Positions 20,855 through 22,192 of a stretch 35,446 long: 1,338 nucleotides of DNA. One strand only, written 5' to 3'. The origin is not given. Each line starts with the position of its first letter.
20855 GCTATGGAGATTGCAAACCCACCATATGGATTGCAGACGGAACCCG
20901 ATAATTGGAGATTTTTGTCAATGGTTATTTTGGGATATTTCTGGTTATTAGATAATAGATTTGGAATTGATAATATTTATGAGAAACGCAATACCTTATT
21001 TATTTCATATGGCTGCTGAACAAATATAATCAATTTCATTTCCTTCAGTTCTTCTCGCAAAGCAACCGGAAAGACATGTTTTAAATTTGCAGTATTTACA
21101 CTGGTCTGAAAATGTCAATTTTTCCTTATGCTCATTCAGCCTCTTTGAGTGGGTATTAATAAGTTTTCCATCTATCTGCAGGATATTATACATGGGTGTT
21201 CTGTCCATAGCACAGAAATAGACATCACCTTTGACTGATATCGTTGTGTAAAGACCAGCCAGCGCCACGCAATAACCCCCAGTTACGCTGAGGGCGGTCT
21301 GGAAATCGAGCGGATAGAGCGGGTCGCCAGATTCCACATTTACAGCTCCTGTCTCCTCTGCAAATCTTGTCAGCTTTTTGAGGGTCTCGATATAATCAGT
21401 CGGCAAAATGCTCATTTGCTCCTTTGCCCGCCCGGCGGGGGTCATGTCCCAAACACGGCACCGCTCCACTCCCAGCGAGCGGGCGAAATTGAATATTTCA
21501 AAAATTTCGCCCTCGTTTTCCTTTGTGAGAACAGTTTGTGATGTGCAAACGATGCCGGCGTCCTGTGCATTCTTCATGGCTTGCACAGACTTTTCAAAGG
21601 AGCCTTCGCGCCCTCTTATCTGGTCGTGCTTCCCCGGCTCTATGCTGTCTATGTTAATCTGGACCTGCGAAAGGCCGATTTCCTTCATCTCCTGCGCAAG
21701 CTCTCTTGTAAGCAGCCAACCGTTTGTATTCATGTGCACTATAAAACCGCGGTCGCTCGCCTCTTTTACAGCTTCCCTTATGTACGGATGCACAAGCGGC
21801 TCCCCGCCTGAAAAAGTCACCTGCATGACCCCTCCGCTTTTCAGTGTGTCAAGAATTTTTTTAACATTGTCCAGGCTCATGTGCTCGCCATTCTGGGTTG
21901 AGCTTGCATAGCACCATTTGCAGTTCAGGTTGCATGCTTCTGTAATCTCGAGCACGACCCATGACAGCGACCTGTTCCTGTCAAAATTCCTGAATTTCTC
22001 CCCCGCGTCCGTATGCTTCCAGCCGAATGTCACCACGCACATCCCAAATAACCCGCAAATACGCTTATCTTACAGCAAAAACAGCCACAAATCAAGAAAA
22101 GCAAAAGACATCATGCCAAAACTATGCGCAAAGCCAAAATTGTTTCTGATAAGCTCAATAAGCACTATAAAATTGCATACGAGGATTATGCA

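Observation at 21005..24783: Tightly coupled operon of unknown product: homocitrate-synthase-like enzyme, two UbiA prenyltransferases and a radical SAM/SPASM enzyme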

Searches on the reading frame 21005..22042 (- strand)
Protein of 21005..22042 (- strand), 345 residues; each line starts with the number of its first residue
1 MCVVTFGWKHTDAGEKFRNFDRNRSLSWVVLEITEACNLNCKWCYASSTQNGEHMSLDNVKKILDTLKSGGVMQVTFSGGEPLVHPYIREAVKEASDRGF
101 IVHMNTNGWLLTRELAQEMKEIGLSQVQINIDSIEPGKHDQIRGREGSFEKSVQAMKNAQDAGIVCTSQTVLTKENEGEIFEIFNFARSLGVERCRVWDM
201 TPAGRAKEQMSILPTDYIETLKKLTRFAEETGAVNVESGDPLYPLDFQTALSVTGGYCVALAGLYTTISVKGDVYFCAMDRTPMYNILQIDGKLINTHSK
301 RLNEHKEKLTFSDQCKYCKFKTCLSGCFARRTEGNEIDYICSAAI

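Call 3: search_protein_families(library=pfam, proteins=[window:21005-22042:-], max_evalue=0.01)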
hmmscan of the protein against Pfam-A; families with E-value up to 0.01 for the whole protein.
window:21005-22042:- (345 aa): 2 families
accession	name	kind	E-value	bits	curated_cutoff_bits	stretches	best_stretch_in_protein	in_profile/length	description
PF04055.27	Radical_SAM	-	1.1e-33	117.1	29.5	1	32-187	2-166/166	Radical SAM superfamily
PF13353.11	Fer4_12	-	2.2e-08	34.9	22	1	35-132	13-114/137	4Fe-4S single cluster domain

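Call 4: search_protein_families(library=ncbifam, proteins=[window:21005-22042:-], max_evalue=0.01)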
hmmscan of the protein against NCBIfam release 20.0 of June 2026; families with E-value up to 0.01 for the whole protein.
window:21005-22042:- (345 aa): 100 families (the best 25 are shown)
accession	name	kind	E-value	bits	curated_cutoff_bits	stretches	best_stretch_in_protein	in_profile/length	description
TIGR04055.1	rSAM_NirJ2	equivalog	1e-46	160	500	1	32-342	5-318/326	putative heme d1 biosynthesis radical SAM protein NirJ2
TIGR04303.1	GeoRSP_rSAM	equivalog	1.1e-43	150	400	1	32-330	10-309/325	GeoRSP system radical SAM/SPASM protein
TIGR04545.1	rSAM_ahbD_hemeb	equivalog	5.2e-42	144.5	500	2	29-227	2-204/339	heme b synthase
TIGR04347.1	pseudo_SAM_Halo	equivalog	1.2e-37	130.1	525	1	20-212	31-224/390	TIGR04347 family pseudo-SAM/SPASM protein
TIGR04053.2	TIGR04053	equivalog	9.8e-35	120.5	395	1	28-232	9-218/366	TIGR04053 family radical SAM/SPASM domain-containing protein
TIGR04546.1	rSAM_ahbC_deAc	equivalog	9.8e-35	120.1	650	1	28-210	40-223/390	12,18-didecarboxysiroheme deacetylase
TIGR03962.1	mycofact_rSAM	equivalog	2.5e-32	112.4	265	1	30-331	15-317/339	mycofactocin radical SAM maturase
TIGR04054.1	rSAM_NirJ1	equivalog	4.1e-32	111.3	650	1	29-208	38-218/387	putative heme d1 biosynthesis radical SAM protein NirJ1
TIGR04051.1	rSAM_NirJ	equivalog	2.7e-31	108.8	515.45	1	29-209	4-185/354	heme d1 biosynthesis radical SAM protein NirJ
TIGR02668.1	moaA_archaeal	equivalog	3.8e-30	104.9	325.25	1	23-231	6-217/303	GTP 3',8-cyclase MoaA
NF050035.1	rSAM_WgK_link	exception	4.4e-30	104.9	650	1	28-212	10-196/367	radical SAM/SPASM peptide maturase WgkB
TIGR04251.1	SCM_rSAM_ScmF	equivalog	3e-29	102.5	400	1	29-279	6-266/353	SynChlorMet cassette radical SAM/SPASM protein ScmF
TIGR04103.1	rSAM_nif11_3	equivalog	7.2e-29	100.6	725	1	26-239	4-221/412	nif11-class peptide radical SAM maturase 3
NF045646.2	rSAM_Se_TrsS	equivalog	1.2e-28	99.9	490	1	28-189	87-253/441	radical SAM (seleno)protein TrsS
TIGR04317.1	W_rSAM_matur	equivalog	1.6e-28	99.8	380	1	28-221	5-206/349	tungsten cofactor oxidoreductase radical SAM maturase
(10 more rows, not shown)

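Call 30: search_solved_structures(query=window:21005-22042:-, max_evalue=1e-8, show_alignments=1)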
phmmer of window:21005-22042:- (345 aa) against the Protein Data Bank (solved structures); distinct sequences matched with E-value up to 1e-8: 5.
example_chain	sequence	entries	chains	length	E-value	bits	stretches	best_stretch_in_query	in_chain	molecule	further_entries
6efn_A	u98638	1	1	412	1.4e-22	83.6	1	30-290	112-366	Sporulation killing factor maturation protein SkfB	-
7vob_C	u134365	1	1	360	8.4e-19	71.2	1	28-201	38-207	Cytosylglucuronate decarboxylase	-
7voc_C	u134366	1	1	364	8.6e-19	71.1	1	28-201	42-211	Cytosylglucuronate decarboxylase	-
7tol_A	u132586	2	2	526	6.7e-14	55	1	31-194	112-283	glycerol dibiphytanyl glycerol tetraether - macrocyclic archaeol synthase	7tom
6c8v_A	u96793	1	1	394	1.1e-10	44.4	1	29-206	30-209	Coenzyme PQQ synthesis protein E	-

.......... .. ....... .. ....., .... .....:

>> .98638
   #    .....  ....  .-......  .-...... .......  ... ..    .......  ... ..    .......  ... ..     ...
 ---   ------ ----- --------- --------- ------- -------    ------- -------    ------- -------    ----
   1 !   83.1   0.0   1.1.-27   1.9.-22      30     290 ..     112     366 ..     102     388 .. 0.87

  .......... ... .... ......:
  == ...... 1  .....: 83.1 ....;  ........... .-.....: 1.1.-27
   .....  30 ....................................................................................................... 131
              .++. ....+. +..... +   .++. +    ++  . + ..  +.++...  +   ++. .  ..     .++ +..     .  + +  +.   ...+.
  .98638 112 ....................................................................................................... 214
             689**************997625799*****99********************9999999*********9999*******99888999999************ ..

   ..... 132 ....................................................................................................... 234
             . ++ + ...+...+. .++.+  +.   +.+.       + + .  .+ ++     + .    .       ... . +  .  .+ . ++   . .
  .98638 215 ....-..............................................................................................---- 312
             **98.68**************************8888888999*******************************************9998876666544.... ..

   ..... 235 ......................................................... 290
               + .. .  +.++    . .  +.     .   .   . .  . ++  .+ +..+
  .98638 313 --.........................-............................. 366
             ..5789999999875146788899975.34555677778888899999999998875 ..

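Call 93: search_protein_families(library=padloc, proteins=[window:21005-22042:-], max_evalue=0.001)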
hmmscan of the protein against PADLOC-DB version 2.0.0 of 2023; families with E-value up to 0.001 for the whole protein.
window:21005-22042:- (345 aa): 3 families
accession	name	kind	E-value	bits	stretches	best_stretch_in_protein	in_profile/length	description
PDLC02903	pVip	-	1.2e-28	98.3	1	30-221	3-190/257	Viperins not associated with kinases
PDLC02904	pVip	-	3.7e-28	96.8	1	32-222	8-195/262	Viperins associated with kinases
PDLC02905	pVip-kinase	-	3.4e-11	41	1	29-139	184-299/474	Viperin-kinase fusion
